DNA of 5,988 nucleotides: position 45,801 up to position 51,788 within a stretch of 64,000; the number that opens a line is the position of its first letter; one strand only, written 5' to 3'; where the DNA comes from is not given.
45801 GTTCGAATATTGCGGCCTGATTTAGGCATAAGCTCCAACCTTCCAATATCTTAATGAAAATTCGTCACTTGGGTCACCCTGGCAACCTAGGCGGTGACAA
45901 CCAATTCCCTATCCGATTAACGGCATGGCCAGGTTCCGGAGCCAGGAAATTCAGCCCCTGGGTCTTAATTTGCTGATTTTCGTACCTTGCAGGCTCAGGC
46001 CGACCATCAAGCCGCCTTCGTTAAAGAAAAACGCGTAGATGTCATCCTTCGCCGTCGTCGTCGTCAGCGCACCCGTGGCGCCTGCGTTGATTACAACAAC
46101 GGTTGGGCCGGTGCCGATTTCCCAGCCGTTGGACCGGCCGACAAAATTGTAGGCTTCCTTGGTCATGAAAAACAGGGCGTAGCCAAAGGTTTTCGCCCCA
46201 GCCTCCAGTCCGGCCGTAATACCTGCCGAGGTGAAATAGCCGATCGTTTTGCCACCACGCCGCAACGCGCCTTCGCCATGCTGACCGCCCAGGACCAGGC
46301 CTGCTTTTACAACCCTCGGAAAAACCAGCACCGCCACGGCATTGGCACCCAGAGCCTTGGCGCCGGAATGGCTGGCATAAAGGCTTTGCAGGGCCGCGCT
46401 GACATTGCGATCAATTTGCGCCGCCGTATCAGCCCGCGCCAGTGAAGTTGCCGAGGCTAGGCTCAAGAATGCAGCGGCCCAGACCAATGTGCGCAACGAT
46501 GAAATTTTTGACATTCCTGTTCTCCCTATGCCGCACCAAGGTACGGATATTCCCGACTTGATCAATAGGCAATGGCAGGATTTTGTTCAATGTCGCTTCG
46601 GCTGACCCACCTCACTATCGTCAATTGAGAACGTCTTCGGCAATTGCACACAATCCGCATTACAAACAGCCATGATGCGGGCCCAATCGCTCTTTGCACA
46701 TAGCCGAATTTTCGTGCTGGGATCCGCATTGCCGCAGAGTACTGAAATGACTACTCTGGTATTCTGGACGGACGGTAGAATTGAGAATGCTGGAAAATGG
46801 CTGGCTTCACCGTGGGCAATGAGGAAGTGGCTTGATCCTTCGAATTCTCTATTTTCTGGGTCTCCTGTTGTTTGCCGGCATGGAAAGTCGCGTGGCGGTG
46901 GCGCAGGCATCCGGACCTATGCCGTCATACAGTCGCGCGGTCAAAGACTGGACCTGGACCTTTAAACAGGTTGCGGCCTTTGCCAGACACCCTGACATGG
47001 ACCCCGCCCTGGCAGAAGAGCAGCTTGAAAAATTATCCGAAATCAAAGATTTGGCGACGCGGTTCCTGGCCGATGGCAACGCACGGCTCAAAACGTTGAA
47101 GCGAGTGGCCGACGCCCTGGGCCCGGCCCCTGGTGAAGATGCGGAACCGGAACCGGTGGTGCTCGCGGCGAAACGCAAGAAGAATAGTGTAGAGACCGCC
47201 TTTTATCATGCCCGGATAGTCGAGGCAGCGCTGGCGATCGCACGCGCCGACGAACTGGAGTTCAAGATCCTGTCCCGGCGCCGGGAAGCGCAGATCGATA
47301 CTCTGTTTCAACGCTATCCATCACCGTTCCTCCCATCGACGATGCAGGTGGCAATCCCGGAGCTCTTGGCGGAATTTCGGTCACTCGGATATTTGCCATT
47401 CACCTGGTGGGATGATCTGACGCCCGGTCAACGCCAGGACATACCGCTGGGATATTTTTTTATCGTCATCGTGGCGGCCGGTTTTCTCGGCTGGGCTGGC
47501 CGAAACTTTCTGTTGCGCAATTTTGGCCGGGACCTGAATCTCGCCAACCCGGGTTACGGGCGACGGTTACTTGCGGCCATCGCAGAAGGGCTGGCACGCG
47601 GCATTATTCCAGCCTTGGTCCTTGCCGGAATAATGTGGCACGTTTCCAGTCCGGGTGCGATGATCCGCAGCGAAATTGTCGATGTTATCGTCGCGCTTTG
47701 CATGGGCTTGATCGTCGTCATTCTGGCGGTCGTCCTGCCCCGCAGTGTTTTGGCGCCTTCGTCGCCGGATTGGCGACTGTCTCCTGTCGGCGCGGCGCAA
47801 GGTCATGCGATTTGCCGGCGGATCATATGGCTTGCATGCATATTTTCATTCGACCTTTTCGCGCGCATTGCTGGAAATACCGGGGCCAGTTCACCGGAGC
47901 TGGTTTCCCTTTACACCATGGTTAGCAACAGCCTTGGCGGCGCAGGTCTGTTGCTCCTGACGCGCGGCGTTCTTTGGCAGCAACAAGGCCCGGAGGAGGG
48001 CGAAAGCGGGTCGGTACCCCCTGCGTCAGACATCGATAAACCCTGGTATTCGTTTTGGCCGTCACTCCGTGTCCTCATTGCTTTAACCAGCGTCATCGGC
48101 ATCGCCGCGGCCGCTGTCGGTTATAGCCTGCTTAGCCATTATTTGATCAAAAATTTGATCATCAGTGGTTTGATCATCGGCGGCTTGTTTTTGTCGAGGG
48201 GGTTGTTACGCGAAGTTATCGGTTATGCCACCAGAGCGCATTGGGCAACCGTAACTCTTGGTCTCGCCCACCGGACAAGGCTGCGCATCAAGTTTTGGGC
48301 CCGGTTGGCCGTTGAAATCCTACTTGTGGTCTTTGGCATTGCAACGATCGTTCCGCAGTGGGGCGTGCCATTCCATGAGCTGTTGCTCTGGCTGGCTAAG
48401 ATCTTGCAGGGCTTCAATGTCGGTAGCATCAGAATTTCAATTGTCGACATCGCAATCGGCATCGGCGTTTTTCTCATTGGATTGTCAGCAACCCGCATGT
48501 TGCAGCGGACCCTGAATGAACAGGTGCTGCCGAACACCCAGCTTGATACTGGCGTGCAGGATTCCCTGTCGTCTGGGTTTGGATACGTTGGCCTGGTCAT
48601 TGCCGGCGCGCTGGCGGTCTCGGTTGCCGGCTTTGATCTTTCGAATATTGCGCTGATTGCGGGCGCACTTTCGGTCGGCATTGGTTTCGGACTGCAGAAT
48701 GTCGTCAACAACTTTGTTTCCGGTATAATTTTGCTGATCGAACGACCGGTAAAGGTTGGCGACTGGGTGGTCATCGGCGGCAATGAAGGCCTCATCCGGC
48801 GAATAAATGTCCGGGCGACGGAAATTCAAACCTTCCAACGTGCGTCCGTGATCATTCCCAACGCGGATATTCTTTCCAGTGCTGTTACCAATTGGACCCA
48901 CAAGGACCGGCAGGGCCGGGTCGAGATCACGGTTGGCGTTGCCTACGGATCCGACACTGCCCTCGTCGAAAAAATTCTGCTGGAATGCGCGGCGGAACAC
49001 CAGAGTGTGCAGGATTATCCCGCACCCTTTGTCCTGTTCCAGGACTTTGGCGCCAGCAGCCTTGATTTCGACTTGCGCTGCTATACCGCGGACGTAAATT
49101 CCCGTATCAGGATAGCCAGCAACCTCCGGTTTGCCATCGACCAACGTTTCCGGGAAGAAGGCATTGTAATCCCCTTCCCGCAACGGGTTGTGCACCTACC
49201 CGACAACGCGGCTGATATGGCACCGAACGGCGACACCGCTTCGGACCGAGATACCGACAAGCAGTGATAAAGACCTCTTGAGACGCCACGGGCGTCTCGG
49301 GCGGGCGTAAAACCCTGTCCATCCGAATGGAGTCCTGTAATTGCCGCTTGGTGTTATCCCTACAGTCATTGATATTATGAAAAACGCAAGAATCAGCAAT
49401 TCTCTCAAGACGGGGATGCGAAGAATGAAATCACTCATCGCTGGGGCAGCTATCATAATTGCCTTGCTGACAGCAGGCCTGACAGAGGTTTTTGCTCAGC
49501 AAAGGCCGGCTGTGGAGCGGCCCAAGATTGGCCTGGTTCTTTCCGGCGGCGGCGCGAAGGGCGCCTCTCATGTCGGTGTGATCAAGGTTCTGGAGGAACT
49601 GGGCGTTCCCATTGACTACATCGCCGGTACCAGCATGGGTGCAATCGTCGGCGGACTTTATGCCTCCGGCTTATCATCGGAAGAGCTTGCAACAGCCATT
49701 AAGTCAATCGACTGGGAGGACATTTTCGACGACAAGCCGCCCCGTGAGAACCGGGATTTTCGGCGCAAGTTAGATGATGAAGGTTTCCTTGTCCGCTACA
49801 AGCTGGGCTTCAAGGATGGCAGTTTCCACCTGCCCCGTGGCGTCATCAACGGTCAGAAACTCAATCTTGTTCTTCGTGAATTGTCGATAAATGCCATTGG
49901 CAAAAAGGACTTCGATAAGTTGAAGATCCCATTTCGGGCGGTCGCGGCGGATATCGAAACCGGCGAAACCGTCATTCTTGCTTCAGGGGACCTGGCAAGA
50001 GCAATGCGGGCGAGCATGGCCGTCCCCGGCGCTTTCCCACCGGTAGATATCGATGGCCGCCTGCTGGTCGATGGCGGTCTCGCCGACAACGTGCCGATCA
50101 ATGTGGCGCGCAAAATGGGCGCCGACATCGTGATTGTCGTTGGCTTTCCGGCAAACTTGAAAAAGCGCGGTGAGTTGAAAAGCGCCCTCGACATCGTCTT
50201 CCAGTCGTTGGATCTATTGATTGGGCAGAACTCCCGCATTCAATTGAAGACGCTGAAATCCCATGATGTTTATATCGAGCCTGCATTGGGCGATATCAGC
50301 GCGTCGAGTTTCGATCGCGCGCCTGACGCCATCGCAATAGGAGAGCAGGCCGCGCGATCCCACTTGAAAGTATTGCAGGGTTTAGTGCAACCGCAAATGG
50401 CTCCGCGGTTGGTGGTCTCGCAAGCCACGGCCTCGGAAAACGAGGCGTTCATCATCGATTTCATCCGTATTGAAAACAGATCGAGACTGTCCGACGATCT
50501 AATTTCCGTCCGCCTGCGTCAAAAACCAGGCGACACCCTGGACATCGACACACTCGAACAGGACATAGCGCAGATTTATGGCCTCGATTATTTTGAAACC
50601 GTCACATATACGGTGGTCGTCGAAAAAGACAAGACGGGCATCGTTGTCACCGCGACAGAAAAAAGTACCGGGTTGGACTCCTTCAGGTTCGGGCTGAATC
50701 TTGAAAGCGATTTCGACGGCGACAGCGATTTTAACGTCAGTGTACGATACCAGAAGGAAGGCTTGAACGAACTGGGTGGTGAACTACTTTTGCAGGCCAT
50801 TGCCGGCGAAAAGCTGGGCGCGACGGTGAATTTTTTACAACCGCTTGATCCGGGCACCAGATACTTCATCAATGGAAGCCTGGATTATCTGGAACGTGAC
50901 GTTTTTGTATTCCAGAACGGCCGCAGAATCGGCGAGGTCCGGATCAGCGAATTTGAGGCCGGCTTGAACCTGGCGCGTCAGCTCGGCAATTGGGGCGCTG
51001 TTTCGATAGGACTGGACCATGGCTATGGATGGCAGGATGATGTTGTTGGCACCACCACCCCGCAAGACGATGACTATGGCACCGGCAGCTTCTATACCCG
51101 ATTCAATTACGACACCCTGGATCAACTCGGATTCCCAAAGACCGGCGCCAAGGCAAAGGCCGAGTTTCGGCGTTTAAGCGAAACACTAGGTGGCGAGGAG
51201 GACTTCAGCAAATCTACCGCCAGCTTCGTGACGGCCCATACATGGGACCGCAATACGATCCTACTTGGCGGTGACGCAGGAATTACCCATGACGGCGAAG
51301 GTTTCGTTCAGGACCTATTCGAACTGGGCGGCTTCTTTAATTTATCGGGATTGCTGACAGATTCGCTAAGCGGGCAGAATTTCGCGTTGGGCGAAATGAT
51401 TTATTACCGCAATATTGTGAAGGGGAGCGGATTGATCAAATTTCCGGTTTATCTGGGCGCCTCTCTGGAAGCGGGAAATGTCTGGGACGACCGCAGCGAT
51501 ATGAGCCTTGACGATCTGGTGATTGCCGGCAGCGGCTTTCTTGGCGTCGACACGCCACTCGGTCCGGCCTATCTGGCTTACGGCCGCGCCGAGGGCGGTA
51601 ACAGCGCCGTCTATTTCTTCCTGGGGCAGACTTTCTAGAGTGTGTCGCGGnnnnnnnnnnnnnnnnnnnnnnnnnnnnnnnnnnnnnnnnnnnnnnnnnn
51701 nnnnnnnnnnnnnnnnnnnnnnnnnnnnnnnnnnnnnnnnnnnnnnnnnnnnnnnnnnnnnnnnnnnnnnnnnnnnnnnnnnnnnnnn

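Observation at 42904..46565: Lower-GC island of small secreted and lipoproteins, including an unannotated 56-aa lipoprotein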

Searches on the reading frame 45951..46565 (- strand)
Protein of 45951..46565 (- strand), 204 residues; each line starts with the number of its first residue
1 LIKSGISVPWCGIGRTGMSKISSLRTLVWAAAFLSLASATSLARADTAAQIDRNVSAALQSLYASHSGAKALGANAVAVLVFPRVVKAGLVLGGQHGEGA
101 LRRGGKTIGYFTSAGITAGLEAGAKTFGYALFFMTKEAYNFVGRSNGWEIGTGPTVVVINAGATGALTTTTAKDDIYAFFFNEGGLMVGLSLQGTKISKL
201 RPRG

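Call 3: search_protein_families(library=pfam, proteins=[window:45951-46565:-], max_evalue=0.1)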
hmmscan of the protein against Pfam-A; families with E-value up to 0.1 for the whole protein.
window:45951-46565:- (204 aa): 1 family
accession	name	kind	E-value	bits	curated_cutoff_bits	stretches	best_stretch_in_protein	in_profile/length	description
PF04366.17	Ysc84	-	9.9e-06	25.8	25.1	1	115-198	2-86/127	Las17-binding protein actin regulator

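Call 23: search_protein_families(library=ncbifam, proteins=[window:45951-46514:-], max_evalue=0.1)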
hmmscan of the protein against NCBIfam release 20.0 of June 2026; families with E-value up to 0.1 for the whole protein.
window:45951-46514:- (187 aa): 1 family
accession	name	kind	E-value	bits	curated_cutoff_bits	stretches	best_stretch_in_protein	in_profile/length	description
NF049970.1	lipo_BPSL1445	equivalog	2.5e-49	167.4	200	1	21-184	30-193/194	BPSL1445 family SYLF domain-containing lipoprotein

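Call 79: search_protein_families(library=padloc, proteins=[window:45951-46514:-], max_evalue=0.01)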
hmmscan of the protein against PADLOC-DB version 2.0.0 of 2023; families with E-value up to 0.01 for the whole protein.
window:45951-46514:- (187 aa): 0 families

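Call 80: search_solved_structures(query=window:45951-46514:-, max_evalue=0.01, show_alignments=1)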
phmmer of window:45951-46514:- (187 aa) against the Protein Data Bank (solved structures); distinct sequences matched with E-value up to 0.01: 1.
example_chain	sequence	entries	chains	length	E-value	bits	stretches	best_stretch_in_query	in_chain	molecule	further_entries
7ofn_A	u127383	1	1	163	2.6e-34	122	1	27-184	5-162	Lipoprotein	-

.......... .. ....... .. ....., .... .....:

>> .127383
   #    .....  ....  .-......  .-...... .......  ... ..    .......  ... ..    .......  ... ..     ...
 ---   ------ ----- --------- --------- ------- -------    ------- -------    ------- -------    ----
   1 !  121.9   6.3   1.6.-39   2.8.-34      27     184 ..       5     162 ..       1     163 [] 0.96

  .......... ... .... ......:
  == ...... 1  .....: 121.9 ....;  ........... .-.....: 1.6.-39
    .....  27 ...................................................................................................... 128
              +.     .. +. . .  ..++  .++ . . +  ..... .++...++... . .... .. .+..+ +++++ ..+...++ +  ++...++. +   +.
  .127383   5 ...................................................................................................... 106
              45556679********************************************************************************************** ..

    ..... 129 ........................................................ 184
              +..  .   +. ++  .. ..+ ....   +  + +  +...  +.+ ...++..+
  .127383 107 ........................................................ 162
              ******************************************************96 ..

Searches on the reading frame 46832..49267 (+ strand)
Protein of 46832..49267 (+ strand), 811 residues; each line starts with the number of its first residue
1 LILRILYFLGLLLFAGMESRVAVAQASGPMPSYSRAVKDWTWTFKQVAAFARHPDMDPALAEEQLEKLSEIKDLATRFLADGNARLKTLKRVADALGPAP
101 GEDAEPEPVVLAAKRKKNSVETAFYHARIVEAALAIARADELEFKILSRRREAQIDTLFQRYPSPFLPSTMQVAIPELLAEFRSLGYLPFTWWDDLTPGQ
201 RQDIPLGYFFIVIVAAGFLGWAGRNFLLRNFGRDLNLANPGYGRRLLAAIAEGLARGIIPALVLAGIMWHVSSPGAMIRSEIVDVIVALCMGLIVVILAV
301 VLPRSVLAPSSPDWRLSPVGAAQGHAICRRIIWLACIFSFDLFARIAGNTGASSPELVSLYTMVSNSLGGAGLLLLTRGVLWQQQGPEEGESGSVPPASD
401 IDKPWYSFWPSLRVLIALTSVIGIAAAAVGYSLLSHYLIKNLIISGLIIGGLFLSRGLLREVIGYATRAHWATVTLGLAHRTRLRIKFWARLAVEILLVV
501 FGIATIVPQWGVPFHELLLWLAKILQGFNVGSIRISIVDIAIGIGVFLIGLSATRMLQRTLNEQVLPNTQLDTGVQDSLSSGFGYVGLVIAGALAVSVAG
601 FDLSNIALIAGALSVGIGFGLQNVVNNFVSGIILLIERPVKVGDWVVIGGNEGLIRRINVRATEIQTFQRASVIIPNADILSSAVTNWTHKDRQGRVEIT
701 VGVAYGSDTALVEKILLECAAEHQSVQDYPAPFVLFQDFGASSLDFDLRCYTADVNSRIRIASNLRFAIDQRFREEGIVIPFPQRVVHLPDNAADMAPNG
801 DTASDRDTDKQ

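Call 3: search_protein_families(library=pfam, proteins=[window:46832-49267:+], max_evalue=0.1)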
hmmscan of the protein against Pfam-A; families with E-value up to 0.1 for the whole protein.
window:46832-49267:+ (811 aa): 3 families
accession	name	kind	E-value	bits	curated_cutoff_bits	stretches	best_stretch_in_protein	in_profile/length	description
PF00924.24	MS_channel_2nd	-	4.1e-22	78.5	20.2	1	623-690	1-68/68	Mechanosensitive ion channel, beta-domain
PF21082.3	MS_channel_3rd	-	9.5e-18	64.9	21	1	697-780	1-88/88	Mechanosensitive ion channel MscS, C-terminal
PF12607.13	DUF3772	-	1.1e-05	25.4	25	1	130-188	2-60/63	Protein of unknown function (DUF3772)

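Call 11: find_related_loci(query=window:46832-49267:+, collection=genome_contigs, flank=10000)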
Query window:46832-49267:+ (811 aa) in genome_contigs; peptide patterns used: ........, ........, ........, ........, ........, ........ (x = any residue, [..] = any of these).
599 stretches matched a pattern (row limit reached: there are more); 580 encode a relative of the query (tblastn E <= 1e-3); the best 80 are kept; 80 distinct loci.
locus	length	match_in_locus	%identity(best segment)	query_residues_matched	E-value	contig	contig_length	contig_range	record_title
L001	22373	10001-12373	47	8-801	0e+0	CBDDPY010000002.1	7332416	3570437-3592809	MAG: Alphaproteobacteria bacterium isolate c8c04a1d-975f-49ae-a333-9dd0332b5757 genome assembly, contig: chromosome_2, w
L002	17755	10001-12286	46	25-789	0e+0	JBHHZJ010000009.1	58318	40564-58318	MAG: Kiloniellaceae bacterium isolate Maj_1_bin.32 NODE_127_length_58318_cov_15.993255, whole genome shotgun sequence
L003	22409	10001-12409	44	1-791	0e+0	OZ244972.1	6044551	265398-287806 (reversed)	MAG: Rhodospirillales bacterium isolate 53a8b895-f9c6-4de1-8451-65e20c47fd72 genome assembly, chromosome: 1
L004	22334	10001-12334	44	22-805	0e+0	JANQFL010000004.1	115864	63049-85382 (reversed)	MAG: Sneathiellales bacterium isolate PL23a_bin.86 k99_1283696, whole genome shotgun sequence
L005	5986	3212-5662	44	8-809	0e+0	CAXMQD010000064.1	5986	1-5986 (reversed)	MAG: uncultured Acidimicrobiia bacterium isolate 07C-BC-St04_bin.26.orig genome assembly, contig: k141_2730433, whole ge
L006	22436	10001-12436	43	8-809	0e+0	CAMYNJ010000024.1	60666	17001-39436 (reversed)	MAG: uncultured Alphaproteobacteria bacterium isolate FO_M_Alpha_34 genome assembly, contig: scaffold_1512, whole genome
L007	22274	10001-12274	41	22-789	0e+0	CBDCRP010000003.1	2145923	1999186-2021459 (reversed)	MAG: bacterium isolate c343b5c3-9596-4089-b975-978780b2b10b genome assembly, contig: contig_3, whole genome shotgun sequ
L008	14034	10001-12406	42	1-798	0e+0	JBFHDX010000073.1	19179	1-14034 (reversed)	MAG: Alphaproteobacteria bacterium isolate Mix_sand07.2021.05.D.48 k141_2614121_length_19179_cov_30.2300, whole genome s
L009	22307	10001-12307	40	22-811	1e-180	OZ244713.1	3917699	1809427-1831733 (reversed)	MAG: bacterium isolate e5014806-8d25-4488-8218-63b8719b0073 genome assembly, chromosome: 1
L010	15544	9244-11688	42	1-811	1e-180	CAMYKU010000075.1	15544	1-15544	MAG: uncultured Alphaproteobacteria bacterium isolate FCS_M_Alpha_35 genome assembly, contig: scaffold_3393, whole genom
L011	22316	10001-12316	50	21-791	0e+0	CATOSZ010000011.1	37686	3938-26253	MAG: uncultured Alphaproteobacteria bacterium isolate 1311e4a2-7c2e-4e7e-97fd-c775e7e276f9 genome assembly, contig: cont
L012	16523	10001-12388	41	24-810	3e-178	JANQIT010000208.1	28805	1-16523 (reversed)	MAG: Hwanghaeella sp. isolate PL24a_bin.65 k99_7206559, whole genome shotgun sequence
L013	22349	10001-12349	42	23-810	6e-178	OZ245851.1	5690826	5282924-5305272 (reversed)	MAG: Alphaproteobacteria bacterium isolate f9579e00-a57b-4436-9f3a-59dce60a56f0 genome assembly, chromosome: 1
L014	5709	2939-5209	43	37-791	1e-179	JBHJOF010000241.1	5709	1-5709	MAG: Kiloniellales bacterium isolate al_S5C224 S5Ck119_402224, whole genome shotgun sequence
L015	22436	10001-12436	41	2-811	2e-175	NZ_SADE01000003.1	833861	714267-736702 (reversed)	Hwanghaeella grinnelliae strain Gri0909 Gri0909_3, whole genome shotgun sequence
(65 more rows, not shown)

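Call 23: search_protein_families(library=ncbifam, proteins=[window:46832-49267:+], max_evalue=0.1)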
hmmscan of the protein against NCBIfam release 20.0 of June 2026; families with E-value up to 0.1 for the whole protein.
window:46832-49267:+ (811 aa): 6 families
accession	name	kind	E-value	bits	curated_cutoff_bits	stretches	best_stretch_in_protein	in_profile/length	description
NF008438.0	PRK11281.1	equivalog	1.7e-64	218.2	991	1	518-797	817-1096/1113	mechanosensitive channel MscK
NF008180.0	PRK10929.1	equivalog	1.6e-42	145.5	809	1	534-789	830-1085/1109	miniconductance mechanosensitive channel MscM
NF047602.1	MscsSHelicob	equivalog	1.7e-31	109.6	400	1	583-785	52-254/260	small-conductance mechanosensitive channel MscS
NF007662.0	PRK10334.1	subfamily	1.2e-25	90.3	321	1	537-789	28-277/286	small-conductance mechanosensitive channel MscS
NF047601.1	MscSThanab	equivalog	2.8e-22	79.5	500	1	535-790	27-277/280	small-conductance mechanosensitive channel MscS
NF008542.0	PRK11465.1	equivalog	1e-06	27.3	596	1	594-682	528-616/741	mechanosensitive channel protein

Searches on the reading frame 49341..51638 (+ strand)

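Call 23: search_protein_families(library=ncbifam, proteins=[window:49341-51638:+], max_evalue=0.1)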
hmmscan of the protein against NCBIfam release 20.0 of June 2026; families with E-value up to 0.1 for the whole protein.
window:49341-51638:+ (765 aa): 6 families
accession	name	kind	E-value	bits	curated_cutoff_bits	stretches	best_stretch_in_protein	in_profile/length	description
NF007623.0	PRK10279.1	equivalog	5.7e-36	124.2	272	2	186-269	97-180/301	patatin-like phospholipase RssA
TIGR03303.1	OM_YaeT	equivalog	1.6e-11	43.3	297.15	1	367-717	319-683/741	outer membrane protein assembly factor BamA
NF043045.1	T4SS_VpdC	equivalog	2.7e-11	42.3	1000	1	53-127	300-370/880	Dot/Icm T4SS effector VpdC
NF041079.1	CBASS_lipase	equivalog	8.8e-07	28.5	200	1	65-133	4-76/317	CBASS cGAMP-activated phospholipase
NF053870.1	DS2_1_antiphage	equivalog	3.8e-05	23.2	400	1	65-118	3-61/299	anti-phage phospholipase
NF008287.0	PRK11067.1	subfamily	0.034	12.5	1181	1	358-444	12-424/802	outer membrane protein assembly factor BamA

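Call 53: search_protein_families(library=pfam, proteins=[window:49341-51638:+], max_evalue=0.001)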
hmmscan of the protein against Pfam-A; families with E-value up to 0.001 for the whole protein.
window:49341-51638:+ (765 aa): 3 families
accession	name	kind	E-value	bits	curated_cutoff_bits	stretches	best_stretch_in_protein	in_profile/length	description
PF01734.28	Patatin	-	7.9e-41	140.8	27.7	1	65-256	1-190/191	Patatin-like phospholipase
PF01103.29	Omp85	-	4.8e-08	33.3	24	1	494-765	22-325/325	Omp85 superfamily domain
PF07244.20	POTRA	-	5.1e-07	30.8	21.3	1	372-440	3-78/79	Surface antigen variable number repeat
